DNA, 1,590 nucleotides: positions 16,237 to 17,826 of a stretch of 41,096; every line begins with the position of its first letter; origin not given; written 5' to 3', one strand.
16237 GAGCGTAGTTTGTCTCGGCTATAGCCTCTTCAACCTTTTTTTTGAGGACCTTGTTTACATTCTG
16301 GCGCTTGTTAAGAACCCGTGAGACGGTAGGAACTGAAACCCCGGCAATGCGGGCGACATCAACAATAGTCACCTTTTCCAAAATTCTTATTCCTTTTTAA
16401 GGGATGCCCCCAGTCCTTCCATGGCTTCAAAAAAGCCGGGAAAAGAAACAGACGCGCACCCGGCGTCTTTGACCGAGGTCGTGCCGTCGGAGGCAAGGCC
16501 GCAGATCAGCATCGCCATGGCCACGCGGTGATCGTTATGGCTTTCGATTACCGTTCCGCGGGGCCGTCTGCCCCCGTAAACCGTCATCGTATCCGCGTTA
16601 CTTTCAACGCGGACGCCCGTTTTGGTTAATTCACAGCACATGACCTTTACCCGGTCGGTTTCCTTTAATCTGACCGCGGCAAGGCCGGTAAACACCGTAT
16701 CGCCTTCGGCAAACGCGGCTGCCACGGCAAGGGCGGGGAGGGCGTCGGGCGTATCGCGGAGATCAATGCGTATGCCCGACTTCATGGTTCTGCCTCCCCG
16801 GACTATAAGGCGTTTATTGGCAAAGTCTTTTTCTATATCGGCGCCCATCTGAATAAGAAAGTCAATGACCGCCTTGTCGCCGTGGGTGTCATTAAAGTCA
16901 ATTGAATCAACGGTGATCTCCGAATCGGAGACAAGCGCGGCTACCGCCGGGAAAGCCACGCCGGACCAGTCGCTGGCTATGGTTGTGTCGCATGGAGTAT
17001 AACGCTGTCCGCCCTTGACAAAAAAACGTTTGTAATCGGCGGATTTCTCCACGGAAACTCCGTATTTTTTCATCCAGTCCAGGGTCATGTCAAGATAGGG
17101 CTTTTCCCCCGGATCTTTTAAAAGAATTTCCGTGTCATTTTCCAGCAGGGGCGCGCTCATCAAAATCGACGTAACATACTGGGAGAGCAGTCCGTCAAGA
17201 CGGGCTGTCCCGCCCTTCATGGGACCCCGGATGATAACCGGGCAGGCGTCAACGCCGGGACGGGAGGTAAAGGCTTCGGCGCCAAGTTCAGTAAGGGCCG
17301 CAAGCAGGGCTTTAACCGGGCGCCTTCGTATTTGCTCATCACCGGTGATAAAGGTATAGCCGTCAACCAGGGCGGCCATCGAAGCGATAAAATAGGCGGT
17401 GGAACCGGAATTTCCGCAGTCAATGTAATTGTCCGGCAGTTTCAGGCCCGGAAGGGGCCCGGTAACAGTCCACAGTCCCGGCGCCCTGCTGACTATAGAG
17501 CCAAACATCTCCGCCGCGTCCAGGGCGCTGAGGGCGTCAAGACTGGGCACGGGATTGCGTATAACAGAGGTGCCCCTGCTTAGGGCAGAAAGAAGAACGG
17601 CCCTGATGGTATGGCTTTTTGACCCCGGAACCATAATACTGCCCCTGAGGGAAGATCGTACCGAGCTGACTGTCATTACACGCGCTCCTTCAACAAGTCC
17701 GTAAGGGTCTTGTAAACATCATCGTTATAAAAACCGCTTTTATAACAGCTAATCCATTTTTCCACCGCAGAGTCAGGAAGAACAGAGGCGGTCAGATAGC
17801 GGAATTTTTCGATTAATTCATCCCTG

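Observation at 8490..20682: LacI-controlled nine-gene operon joining two MmgE/PrpD enzymes, an EPSP-synthase-fold enzyme and an Opp-type importer, with a divergent DASS-like permease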

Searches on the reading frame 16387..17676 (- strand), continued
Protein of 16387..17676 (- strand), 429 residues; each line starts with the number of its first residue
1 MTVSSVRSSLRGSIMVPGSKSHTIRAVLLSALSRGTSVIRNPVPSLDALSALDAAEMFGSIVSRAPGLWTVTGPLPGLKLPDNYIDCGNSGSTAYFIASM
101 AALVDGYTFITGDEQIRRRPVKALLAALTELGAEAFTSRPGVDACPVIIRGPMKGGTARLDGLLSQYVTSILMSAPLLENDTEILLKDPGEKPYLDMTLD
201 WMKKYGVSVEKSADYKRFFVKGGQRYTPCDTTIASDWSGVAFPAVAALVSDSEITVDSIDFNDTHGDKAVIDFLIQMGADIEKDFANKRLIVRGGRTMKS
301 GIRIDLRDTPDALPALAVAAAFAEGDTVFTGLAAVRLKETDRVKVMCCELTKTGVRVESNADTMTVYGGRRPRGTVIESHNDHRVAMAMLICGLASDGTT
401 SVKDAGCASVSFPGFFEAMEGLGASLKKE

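Call 86: search_protein_families(library=pfam, proteins=[L026:12169-13260:-, L026:13694-15142:-, L026:15142-16491:-, L026:17033-18202:+, L026:18360-19409:-, L026:3559-4131:-, L026:814-3468:-, L028:13164-13745:-, L028:13833-15674:-, L028:4233-5324:+], max_evalue=0.00001)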
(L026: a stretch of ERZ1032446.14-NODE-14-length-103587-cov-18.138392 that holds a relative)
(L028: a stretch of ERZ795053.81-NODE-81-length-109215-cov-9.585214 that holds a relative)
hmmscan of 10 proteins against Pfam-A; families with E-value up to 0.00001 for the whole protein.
L026:12169-13260:- (363 aa): 2 families
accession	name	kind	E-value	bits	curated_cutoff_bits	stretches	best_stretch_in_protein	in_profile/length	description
PF02800.25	Gp_dh_C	-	2.8e-60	202.9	24.4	1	177-339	1-158/158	Glyceraldehyde 3-phosphate dehydrogenase, C-terminal domain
PF00044.30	Gp_dh_N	-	1.5e-27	96.2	31.7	1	8-123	1-101/101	Glyceraldehyde 3-phosphate dehydrogenase, NAD binding domain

L026:13694-15142:- (482 aa): 3 families
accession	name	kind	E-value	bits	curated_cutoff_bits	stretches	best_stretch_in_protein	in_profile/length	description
PF21478.3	GcvP2_C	-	3.2e-21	75.9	27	1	351-457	1-109/122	Glycine dehydrogenase, C-terminal domain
PF02347.22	GDC-P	-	1.2e-12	47.9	26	1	45-299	43-284/429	Glycine cleavage system P-protein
PF00266.25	Aminotran_5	-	4.8e-06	26.2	21.5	1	151-279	78-207/371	Aminotransferase class-V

L026:15142-16491:- (449 aa): 1 family
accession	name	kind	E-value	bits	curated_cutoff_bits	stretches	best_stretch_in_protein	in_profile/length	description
PF02347.22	GDC-P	-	4.5e-116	388.7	26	1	3-437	2-426/429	Glycine cleavage system P-protein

L026:17033-18202:+ (389 aa): 0 families

L026:18360-19409:- (349 aa): 4 families
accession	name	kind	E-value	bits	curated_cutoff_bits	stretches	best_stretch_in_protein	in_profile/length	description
PF01556.23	DnaJ_C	-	9.4e-46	156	26.6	1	90-307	1-152/152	DnaJ C terminal domain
PF00684.25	DnaJ_CXXCXGXG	-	1.8e-18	66.9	32.7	1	117-181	1-65/65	DnaJ central domain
PF00226.36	DnaJ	-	9e-08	32.6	27.8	1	1-28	36-63/63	DnaJ domain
PF15777.11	Anti-TRAP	-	5.5e-06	26.7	32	0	114-150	10-50/59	Tryptophan RNA-binding attenuator protein inhibitory protein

L026:3559-4131:- (190 aa): 0 families

L026:814-3468:- (884 aa): 6 families
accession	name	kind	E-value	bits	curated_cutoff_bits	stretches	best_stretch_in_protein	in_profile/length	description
PF00580.27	UvrD-helicase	-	4.2e-92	309.1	23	1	60-323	1-271/271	UvrD/REP helicase N-terminal domain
PF13361.12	UvrD_C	-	2.4e-73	248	25.6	1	328-706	1-349/350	UvrD-like helicase C-terminal domain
PF13245.12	AAA_19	-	3.5e-25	89.2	25.1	1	64-308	1-134/134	AAA domain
PF13538.12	UvrD_C_2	-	5.6e-10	39.4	27.4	1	646-702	4-51/52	UvrD-like helicase C-terminal domain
PF01443.25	Viral_helicase1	-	3.5e-07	30.7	21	0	642-702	178-226/228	Viral superfamily 1 RNA helicase core domain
PF13604.12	AAA_30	-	3.2e-06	27.4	27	0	60-123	2-66/191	AAA domain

L028:13164-13745:- (193 aa): 0 families

L028:13833-15674:- (613 aa): 1 family
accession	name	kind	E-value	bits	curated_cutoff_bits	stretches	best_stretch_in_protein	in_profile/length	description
PF02687.27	FtsX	-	1.6e-18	67.3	25.5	2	106-225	4-120/120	FtsX-like permease C-terminal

L028:4233-5324:+ (363 aa): 1 family
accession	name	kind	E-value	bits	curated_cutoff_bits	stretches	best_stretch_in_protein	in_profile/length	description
PF02350.25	Epimerase_2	-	7.2e-120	400.4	30.6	1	23-361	2-346/347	UDP-N-acetylglucosamine 2-epimerase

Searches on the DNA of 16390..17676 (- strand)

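Call 80: search_rna_families(sources=[L007, L008, L009, L023, L026, L037, L103], threshold=gathering)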
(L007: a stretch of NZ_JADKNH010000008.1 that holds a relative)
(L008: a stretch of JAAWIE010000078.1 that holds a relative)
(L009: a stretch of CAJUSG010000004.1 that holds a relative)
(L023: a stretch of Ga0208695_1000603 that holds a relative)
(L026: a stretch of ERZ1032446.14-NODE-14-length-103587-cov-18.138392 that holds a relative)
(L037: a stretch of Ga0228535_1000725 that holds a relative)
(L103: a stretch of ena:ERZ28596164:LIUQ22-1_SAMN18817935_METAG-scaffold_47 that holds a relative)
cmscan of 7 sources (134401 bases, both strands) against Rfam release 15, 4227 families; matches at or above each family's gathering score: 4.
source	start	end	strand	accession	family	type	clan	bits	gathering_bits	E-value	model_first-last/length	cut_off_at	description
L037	17884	18224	+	RF00010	RNaseP_bact_a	Gene; ribozyme;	CL00002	295.5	100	2.5e-95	1-367/367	no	Bacterial RNase P class A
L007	20587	20836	+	RF00230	T-box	Cis-reg; leader;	-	124.6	93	7.2e-27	1-219/219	no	T-box leader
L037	12369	12440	-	RF00005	tRNA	Gene; tRNA;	CL00001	64.3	29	2.5e-11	1-71/71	no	tRNA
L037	12573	12654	+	RF00005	tRNA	Gene; tRNA;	CL00001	51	29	1.1e-07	1-71/71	no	tRNA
